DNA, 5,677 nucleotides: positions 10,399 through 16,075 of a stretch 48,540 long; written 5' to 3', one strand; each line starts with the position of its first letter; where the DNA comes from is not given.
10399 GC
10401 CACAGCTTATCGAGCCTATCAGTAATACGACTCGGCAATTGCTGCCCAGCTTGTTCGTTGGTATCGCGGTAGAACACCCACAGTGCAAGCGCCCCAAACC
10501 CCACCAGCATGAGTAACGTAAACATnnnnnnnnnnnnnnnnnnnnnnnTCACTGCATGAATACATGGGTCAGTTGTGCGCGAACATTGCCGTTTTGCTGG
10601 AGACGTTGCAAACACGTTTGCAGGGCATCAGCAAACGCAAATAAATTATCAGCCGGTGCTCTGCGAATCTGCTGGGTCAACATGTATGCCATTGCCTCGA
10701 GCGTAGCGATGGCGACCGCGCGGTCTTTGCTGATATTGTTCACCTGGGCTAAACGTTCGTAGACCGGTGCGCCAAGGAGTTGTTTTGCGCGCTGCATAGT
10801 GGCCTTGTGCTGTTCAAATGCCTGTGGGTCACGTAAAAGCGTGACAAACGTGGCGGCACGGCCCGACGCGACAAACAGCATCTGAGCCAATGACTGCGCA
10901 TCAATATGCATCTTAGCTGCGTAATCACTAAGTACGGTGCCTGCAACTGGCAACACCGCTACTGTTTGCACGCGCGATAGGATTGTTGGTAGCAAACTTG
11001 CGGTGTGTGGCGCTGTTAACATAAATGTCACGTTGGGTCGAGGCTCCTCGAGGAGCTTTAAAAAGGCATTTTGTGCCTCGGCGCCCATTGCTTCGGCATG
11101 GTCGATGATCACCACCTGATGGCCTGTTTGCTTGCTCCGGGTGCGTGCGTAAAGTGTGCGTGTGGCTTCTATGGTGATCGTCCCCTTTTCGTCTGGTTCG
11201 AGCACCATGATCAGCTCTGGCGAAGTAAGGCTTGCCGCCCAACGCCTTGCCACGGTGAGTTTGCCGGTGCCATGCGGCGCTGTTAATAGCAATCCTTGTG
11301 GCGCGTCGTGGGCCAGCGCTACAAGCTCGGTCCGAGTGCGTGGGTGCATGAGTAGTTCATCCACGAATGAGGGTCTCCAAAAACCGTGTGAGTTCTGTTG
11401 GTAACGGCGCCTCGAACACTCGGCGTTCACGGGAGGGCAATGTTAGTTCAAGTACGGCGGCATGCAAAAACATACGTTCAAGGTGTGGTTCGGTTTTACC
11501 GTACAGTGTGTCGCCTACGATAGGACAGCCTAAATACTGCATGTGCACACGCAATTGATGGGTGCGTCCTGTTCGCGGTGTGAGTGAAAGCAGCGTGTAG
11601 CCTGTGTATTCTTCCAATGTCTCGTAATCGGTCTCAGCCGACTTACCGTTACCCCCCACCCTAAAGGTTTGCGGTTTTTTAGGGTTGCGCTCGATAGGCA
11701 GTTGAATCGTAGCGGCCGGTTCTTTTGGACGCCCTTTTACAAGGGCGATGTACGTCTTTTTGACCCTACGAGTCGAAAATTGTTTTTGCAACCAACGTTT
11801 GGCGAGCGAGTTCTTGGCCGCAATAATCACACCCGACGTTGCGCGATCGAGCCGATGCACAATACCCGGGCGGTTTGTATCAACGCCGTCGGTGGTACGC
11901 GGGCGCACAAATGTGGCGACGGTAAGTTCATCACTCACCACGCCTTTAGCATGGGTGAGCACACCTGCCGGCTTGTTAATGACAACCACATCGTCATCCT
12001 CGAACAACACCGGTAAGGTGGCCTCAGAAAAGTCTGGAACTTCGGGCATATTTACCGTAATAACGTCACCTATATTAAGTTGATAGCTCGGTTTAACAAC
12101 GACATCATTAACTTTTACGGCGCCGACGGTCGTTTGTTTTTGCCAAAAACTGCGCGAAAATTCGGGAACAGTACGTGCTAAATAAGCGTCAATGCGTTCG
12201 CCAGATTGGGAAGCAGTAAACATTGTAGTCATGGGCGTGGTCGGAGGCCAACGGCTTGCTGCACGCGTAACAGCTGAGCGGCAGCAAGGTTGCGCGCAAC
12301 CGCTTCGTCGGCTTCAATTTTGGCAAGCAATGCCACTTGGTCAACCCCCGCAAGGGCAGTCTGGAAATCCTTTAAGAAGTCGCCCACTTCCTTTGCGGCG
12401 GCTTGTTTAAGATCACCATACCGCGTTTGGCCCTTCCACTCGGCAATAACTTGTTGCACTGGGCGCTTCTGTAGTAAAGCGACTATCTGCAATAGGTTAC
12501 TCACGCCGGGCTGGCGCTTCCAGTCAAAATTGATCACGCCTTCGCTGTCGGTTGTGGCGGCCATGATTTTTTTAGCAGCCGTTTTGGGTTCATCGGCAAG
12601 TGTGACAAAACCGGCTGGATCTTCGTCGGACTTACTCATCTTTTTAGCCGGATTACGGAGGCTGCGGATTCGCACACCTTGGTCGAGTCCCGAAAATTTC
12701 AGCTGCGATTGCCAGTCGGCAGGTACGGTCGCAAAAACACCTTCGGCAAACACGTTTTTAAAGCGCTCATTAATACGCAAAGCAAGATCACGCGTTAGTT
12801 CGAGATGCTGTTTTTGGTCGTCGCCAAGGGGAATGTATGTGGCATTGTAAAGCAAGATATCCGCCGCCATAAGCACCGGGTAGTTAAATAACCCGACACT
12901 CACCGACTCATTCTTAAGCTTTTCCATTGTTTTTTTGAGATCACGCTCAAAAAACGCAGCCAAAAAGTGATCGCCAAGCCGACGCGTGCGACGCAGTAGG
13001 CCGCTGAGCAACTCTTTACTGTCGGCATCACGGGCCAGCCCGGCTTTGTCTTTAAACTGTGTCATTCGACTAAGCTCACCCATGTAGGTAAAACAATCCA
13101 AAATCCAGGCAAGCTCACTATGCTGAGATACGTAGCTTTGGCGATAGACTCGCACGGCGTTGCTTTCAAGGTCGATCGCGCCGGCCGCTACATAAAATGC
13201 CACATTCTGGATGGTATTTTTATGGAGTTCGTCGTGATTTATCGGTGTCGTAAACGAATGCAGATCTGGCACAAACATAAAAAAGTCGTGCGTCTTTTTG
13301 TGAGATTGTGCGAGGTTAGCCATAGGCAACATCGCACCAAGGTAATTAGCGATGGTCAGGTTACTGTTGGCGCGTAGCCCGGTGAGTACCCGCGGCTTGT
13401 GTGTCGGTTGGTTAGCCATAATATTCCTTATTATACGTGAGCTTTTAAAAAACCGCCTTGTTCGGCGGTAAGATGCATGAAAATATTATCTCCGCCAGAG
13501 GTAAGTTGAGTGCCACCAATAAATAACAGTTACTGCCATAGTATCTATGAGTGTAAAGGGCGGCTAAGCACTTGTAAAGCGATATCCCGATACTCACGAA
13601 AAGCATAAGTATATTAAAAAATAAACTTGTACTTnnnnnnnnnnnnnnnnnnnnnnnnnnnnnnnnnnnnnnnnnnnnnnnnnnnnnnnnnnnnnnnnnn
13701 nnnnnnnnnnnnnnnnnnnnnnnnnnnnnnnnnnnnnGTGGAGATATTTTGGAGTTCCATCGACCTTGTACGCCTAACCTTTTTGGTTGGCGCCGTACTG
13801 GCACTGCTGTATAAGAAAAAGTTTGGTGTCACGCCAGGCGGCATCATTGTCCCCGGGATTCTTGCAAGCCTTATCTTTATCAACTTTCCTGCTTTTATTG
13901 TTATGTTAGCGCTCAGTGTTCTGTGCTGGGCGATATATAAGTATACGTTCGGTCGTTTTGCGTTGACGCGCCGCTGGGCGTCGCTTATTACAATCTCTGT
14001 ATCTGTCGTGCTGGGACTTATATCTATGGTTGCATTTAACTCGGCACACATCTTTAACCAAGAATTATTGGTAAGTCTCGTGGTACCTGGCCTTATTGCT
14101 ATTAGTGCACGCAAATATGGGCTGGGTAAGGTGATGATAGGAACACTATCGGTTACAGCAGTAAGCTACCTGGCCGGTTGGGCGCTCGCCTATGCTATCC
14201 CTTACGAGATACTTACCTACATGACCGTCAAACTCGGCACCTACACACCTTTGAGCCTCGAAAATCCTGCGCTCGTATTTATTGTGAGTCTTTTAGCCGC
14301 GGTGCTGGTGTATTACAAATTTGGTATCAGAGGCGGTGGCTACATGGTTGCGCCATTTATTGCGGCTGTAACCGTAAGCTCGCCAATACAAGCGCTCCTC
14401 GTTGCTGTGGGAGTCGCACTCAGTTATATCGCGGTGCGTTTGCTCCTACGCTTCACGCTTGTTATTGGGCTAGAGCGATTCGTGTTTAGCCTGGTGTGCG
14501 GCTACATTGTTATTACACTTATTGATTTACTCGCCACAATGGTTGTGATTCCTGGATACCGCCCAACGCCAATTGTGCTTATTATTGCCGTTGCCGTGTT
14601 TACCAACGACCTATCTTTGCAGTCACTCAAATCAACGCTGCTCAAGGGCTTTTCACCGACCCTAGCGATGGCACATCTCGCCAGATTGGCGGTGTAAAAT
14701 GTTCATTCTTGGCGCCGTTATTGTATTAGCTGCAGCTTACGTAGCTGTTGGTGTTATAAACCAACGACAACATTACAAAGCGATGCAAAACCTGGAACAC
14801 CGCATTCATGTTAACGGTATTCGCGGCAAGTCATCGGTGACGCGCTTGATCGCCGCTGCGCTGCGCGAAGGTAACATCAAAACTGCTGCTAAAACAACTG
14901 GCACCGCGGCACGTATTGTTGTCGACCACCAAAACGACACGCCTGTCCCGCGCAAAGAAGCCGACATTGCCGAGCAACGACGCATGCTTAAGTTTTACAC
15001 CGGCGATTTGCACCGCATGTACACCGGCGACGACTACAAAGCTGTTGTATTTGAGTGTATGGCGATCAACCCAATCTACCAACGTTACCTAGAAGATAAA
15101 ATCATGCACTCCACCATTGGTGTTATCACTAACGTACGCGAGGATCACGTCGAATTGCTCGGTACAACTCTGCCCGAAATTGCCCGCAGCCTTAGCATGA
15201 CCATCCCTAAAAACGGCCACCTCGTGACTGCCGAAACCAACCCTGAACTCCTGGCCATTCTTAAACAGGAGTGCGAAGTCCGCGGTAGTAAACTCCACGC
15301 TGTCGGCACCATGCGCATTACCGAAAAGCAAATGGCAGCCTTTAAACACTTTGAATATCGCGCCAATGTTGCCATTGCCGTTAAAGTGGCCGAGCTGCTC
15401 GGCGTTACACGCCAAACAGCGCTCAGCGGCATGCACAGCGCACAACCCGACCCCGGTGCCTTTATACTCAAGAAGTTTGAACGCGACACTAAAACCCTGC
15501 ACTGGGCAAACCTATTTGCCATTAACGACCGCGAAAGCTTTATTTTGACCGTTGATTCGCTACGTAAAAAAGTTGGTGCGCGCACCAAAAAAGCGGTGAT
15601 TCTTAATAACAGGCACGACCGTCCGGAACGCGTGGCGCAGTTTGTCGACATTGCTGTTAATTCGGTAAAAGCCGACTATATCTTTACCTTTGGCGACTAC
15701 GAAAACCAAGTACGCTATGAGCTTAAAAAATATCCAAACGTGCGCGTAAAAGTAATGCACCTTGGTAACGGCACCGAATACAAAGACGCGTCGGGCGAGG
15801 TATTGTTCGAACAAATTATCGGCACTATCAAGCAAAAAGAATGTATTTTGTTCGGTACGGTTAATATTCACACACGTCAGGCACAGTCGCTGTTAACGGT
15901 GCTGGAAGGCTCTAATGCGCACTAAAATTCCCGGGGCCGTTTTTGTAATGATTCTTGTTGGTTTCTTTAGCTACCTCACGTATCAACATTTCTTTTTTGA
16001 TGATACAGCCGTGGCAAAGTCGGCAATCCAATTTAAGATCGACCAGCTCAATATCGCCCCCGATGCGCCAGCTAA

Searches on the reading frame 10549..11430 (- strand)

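Call 10: search_protein_families(library=ncbifam, proteins=[window:10549-11430:-], max_evalue=0.00001)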
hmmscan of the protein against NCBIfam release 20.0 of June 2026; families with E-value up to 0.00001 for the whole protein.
window:10549-11430:- (293 aa): 46 families (the best 25 are shown)
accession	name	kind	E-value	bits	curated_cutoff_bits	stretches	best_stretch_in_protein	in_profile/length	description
TIGR00678.1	holB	equivalog_domain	6.7e-28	97.6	180.6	1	75-190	67-183/188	DNA polymerase III subunit delta'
NF004310.0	PRK05707.1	equivalog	3.4e-20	72.7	280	1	75-280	75-282/328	DNA polymerase III subunit delta'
NF005677.0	PRK07471.1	equivalog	4.9e-20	72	252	1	59-288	90-330/366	DNA polymerase III subunit delta'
NF005926.0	PRK07940.1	equivalog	9e-19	68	300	1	81-220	91-233/394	DNA polymerase III subunit delta'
NF005972.1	PRK08058.1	equivalog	3.9e-18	65.7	340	1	76-220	81-225/328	DNA polymerase III subunit delta'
NF005362.0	PRK06871.1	equivalog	1.6e-17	63.7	456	1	76-209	79-214/327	DNA polymerase III subunit delta'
NF006586.0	PRK09112.1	equivalog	2.5e-17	63.1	308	1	82-232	118-274/351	DNA polymerase III subunit delta'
NF006430.0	PRK08699.1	equivalog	3.3e-17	62.5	481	1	84-170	92-180/325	DNA polymerase III subunit delta'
TIGR02397.1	dnaX_nterm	equivalog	3.5e-17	62.7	250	1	76-247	88-269/355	DNA polymerase III subunit gamma/tau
NF004759.0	PRK06090.1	equivalog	1.6e-16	60.6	457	1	70-178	73-183/319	DNA polymerase III subunit delta'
NF005638.0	PRK07399.1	subfamily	4e-15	55.7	230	1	98-196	122-221/317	DNA polymerase III subunit delta'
NF005408.0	PRK06964.1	equivalog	1e-14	54.6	483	1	85-280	112-304/342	DNA polymerase III subunit delta'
NF006296.0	PRK08485.1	equivalog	8.3e-14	52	140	1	85-155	37-106/206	DNA polymerase III subunit delta'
NF005941.0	PRK07993.1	equivalog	3.3e-12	46.6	477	1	76-259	78-260/334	DNA polymerase III subunit delta'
NF011514.0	PRK14953.1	equivalog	3.6e-12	46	536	1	104-239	120-261/488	DNA polymerase III subunits gamma and tau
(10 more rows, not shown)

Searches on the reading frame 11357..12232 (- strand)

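Call 10: search_protein_families(library=ncbifam, proteins=[window:11357-12232:-], max_evalue=0.00001)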
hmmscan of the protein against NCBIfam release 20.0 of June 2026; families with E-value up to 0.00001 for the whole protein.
window:11357-12232:- (291 aa): 6 families
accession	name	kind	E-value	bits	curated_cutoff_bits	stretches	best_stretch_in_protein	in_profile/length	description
TIGR00005.1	rluA_subfam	subfamily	1.5e-73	247.7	192.7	1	9-288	3-297/298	RluA family pseudouridine synthase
NF008385.0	PRK11180.1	equivalog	1.3e-45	156.2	351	1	3-287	9-311/325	23S rRNA pseudouridine(1911/1915/1917) synthase RluD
NF008249.0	PRK11025.1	equivalog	8.2e-45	153.1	378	1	5-288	13-313/317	23S rRNA pseudouridine(955/2504/2580) synthase RluC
NF007543.0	PRK10158.1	equivalog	3.6e-36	124.9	286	1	69-269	10-208/219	bifunctional tRNA pseudouridine(32) synthase/23S rRNA pseudouridine(746) synthase RluA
TIGR01621.1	RluA-like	hypoth_equivalog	1.8e-33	115.6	222.3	1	73-267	2-187/217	TIGR01621 family pseudouridine synthase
NF008321.0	PRK11112.1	equivalog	4.2e-31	108.2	328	1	73-272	2-217/257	tRNA pseudouridine(65) synthase TruC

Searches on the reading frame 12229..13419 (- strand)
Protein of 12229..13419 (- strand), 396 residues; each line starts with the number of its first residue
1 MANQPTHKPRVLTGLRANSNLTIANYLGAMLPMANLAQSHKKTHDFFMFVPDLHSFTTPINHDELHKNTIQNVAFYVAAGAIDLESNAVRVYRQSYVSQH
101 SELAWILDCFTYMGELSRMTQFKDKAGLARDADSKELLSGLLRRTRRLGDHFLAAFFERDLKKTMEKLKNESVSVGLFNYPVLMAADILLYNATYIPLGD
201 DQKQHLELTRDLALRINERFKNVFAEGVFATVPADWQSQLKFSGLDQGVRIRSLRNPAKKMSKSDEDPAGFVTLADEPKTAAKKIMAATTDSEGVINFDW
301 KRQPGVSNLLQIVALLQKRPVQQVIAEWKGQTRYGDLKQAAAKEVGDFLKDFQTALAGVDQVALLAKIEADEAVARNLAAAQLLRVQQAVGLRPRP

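Call 10: search_protein_families(library=ncbifam, proteins=[window:12229-13419:-], max_evalue=0.00001)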
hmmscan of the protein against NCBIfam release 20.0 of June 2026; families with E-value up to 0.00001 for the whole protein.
window:12229-13419:- (396 aa): 8 families
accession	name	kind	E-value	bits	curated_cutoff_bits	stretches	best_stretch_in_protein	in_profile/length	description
TIGR00233.1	trpS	equivalog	5.4e-75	252.7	176.75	1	8-392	2-328/328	tryptophan--tRNA ligase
NF009207.0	PRK12556.1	equivalog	2.7e-39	134.9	479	2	170-392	127-331/332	tryptophan--tRNA ligase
NF008923.0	PRK12284.1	equivalog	3.8e-38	131.4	597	2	169-393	125-332/431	tryptophan--tRNA ligase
NF008922.0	PRK12283.1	equivalog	4.7e-31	108.1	572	2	161-220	111-171/400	tryptophan--tRNA ligase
NF008926.0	PRK12285.1-3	equivalog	3.2e-12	46.1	320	0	260-355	317-416/429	tryptophan--tRNA ligase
NF008925.0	PRK12285.1-2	equivalog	4e-11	42.5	451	0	171-221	173-231/365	tryptophan--tRNA ligase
NF008927.0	PRK12285.1-4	equivalog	3.9e-09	36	478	1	170-360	185-363/385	tryptophan--tRNA ligase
NF008928.0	PRK12285.1-5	equivalog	1.6e-06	26.9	891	0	193-217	229-253/530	tryptophan--tRNA ligase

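Call 14: find_encoding_contigs(protein=window:12229-13419:-, flank=10000, max_places=10)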
Protein window:12229-13419:- (396 aa): 1 contig read that carries it; 1 place shown.
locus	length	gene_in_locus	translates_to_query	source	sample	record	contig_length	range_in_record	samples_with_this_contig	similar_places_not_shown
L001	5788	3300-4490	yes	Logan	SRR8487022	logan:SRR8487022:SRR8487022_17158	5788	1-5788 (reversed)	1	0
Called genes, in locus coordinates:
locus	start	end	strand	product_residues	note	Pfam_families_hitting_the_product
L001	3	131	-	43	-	?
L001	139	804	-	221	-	PF10030:DUF2272 (faint), PF05257:CHAP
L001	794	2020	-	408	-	PF08245:Mur_ligase_M (weak)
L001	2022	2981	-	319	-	PF14102:Caps_synth_CapC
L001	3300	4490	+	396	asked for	PF00579:tRNA-synt_1b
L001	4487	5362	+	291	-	PF01479:S4 (weak), PF00849:PseudoU_synth_2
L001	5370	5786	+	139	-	?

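Call 15: find_related_loci(query=window:12229-13419:-, collection=genome_contigs, flank=10000)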
Query window:12229-13419:- (396 aa) in genome_contigs; peptide patterns used: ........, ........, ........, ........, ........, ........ (x = any residue, [..] = any of these).
600 stretches matched a pattern (row limit reached: there are more); 553 encode a relative of the query (tblastn E <= 1e-3); the best 80 are kept; 80 distinct loci.
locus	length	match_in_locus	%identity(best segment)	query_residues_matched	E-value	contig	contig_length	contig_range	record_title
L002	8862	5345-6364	52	8-394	7e-126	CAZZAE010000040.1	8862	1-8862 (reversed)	MAG TPA_asm: uncultured Candidatus Saccharibacteria bacterium isolate SRP200132_co1_552 genome assembly, contig: NODE_14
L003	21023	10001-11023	48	8-395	4e-116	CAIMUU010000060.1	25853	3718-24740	uncultured bacterium isolate Loclat_bin-01141 genome assembly, contig: bin-01141:060/111, whole genome shotgun sequence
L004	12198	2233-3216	39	8-392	4e-70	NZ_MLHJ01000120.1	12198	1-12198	Rodentibacter rarus strain CCUG 17206 contig_120, whole genome shotgun sequence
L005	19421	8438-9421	38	8-395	6e-70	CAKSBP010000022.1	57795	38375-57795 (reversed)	MAG: uncultured Clostridium sp. isolate REFINED_METABAT215_TOP10_CONTIGS_1500_ASSEMBLY_K77_MERGED__Hadza_MoBio_hadza-I-L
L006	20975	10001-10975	37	8-392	5e-69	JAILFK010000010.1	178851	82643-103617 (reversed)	MAG: Lachnospiraceae bacterium isolate RUI070 k141_9979791_flag=1_multi=24.9973_len=178851, whole genome shotgun sequenc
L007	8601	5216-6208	38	5-392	1e-68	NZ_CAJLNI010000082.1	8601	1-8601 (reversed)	MAG: uncultured Haemophilus sp. isolate SRR413574-bin.5, whole genome shotgun sequence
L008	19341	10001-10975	39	11-394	9e-69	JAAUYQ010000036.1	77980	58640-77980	MAG: Clostridia bacterium isolate Mgla_MAG_6-bin_35 c_000000036453, whole genome shotgun sequence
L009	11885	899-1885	39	8-394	9e-69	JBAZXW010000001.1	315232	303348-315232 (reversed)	MAG: Sinimarinibacterium sp. isolate SO_2017_GW1_65 NODE_261_length_315232_cov_1.778071_OW334_2017, whole genome shotgun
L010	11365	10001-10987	36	8-395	3e-68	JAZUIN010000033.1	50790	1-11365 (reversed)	MAG: Lachnospiraceae bacterium isolate T1900045264_TH20190034.MAGScoT_cleanbin_000005 SGB_5846_k141_763925, whole genome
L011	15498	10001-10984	38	8-395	3e-68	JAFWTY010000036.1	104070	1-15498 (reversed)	MAG: Lachnospiraceae bacterium isolate RGIG6068 Sheep_Omasum-5__c873177, whole genome shotgun sequence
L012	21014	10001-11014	38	8-392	7e-68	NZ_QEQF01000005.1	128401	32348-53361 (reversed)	Haemophilus paraphrohaemolyticus strain C2014016342 C2014016342_S43_ctg_1053, whole genome shotgun sequence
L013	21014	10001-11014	38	8-392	1e-67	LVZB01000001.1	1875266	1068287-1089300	Pasteurellaceae bacterium Macca contig_1, whole genome shotgun sequence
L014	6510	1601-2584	38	8-392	6e-68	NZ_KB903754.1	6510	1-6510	Gallibacterium anatis DSM 16844 = F 149 strain DSM 16844 A3EODRAFT_scaffold_85.86, whole genome shotgun sequence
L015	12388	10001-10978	38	11-395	2e-67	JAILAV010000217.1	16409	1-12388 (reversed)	MAG: Pseudobutyrivibrio sp. isolate RUI542 k141_509394_flag=0_multi=35.0000_len=16409, whole genome shotgun sequence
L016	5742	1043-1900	37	7-353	1e-67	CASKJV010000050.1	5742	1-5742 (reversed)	MAG: uncultured Clostridia bacterium isolate 2B-dyr24-06_101207.3_1677751166 genome assembly, contig: NODE_1354_length_5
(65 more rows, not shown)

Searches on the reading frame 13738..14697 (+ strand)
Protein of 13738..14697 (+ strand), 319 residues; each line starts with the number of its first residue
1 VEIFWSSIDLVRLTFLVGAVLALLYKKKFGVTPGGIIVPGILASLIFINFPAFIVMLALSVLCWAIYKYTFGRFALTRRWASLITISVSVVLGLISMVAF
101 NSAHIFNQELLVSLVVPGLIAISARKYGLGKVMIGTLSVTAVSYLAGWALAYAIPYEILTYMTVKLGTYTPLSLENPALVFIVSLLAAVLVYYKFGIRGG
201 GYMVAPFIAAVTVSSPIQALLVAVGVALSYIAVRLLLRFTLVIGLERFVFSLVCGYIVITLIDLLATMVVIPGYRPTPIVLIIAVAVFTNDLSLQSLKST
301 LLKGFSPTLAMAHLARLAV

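Call 10: search_protein_families(library=ncbifam, proteins=[window:13738-14697:+], max_evalue=0.00001)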
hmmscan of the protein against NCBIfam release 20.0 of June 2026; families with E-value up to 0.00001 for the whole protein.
window:13738-14697:+ (319 aa): 1 family
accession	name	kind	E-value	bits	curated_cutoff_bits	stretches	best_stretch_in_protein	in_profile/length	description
TIGR04011.1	poly_gGlu_PgsC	equivalog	6.2e-16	58.9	96.45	1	17-137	3-125/132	poly-gamma-glutamate biosynthesis protein PgsC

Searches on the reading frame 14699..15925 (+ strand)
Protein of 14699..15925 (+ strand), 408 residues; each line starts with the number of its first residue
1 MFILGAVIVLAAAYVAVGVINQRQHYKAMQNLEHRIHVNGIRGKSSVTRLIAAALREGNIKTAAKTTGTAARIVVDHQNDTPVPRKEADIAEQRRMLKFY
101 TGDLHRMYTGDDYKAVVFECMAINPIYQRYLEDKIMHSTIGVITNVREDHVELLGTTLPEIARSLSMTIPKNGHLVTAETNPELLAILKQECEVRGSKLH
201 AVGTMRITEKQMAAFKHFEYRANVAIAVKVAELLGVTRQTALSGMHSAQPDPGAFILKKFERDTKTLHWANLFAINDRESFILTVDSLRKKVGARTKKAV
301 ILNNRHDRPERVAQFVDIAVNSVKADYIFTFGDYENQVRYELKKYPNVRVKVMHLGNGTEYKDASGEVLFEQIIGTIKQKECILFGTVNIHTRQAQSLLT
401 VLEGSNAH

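Call 10: search_protein_families(library=ncbifam, proteins=[window:14699-15925:+], max_evalue=0.00001)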
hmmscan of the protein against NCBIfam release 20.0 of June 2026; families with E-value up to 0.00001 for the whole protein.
window:14699-15925:+ (408 aa): 4 families
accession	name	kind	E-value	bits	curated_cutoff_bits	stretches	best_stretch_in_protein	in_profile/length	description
TIGR04012.1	poly_gGlu_PgsB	equivalog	9.3e-106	353.8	222.7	1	7-393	3-372/380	poly-gamma-glutamate synthase PgsB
TIGR01499.1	folC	subfamily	3.4e-11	43.2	162.65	1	135-229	130-221/400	bifunctional protein FolC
TIGR01082.1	murC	equivalog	3e-06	26.6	335.1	0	136-248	166-274/449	UDP-N-acetylmuramate--L-alanine ligase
NF047860.1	Tet-DihydfolSynFolCMyb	equivalog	3.4e-06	26.3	700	0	135-194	178-238/468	bifunctional tetrahydrofolate synthase/dihydrofolate synthase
